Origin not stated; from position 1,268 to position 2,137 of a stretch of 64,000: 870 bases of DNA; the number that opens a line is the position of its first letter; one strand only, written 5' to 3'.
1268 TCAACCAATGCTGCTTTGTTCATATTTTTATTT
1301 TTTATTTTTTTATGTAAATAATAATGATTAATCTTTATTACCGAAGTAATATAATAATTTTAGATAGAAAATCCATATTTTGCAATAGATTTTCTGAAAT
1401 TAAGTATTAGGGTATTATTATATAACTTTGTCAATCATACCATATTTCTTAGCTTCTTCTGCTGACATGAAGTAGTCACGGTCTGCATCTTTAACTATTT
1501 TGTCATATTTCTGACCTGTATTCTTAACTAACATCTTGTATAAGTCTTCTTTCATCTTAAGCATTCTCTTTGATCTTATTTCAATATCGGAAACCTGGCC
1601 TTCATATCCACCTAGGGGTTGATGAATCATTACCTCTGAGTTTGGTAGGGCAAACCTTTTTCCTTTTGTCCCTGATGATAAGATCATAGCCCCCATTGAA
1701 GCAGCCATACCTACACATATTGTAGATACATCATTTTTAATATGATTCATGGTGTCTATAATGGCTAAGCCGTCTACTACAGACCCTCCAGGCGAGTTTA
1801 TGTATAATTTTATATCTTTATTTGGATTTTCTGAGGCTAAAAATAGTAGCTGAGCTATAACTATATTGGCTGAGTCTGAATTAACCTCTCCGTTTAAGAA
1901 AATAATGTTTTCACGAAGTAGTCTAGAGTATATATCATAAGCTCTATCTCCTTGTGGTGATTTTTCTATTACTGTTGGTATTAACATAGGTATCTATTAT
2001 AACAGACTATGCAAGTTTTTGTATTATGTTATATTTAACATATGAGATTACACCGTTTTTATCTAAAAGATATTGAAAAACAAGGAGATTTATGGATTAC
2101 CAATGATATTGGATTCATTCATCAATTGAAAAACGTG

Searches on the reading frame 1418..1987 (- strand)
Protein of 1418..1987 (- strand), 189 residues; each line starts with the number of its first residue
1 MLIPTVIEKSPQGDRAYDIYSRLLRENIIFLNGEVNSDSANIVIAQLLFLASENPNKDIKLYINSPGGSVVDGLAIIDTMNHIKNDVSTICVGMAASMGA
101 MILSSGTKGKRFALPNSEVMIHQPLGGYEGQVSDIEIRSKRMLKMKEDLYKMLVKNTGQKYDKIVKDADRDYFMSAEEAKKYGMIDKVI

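Call 60: find_encoding_contigs(protein=window:1418-1987:-, flank=10000, max_places=3)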
Protein window:1418-1987:- (189 aa): 9 contigs read that carry it; 3 places shown.
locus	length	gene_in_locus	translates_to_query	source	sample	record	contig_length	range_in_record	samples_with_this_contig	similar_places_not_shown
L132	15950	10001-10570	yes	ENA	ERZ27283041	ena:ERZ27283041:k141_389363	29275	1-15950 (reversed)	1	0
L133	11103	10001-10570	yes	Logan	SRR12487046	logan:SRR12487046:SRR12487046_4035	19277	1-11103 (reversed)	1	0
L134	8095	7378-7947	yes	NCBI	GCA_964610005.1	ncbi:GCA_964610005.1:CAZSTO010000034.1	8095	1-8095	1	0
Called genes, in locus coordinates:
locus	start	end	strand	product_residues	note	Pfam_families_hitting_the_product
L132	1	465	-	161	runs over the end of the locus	-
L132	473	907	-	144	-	-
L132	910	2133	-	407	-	PF00482:T2SSF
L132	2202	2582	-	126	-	PF00076:RRM_1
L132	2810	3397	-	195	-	-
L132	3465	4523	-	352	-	PF05697:Trigger_N, PF05698:Trigger_C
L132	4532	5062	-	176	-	PF00719:Pyrophosphatase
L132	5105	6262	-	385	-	PF08529:NusA_N, PF00575:S1, PF13184:KH_NusA_1st, PF07650:KH_2 (weak), PF26594:KH_NusA_2nd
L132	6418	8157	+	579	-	PF05157:MshEN, PF00437:T2SSE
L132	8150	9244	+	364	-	PF13091:PLDc_2, PF00614:PLDc (faint), PF13091:PLDc_2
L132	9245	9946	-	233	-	PF04452:Methyltrans_RNA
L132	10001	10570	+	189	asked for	PF00574:CLP_protease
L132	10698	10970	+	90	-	PF00216:Bac_DNA_binding, PF18291:HU-HIG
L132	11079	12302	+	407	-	-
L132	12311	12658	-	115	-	PF12647:RNHCP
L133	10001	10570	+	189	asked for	PF00574:CLP_protease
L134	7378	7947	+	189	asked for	PF00574:CLP_protease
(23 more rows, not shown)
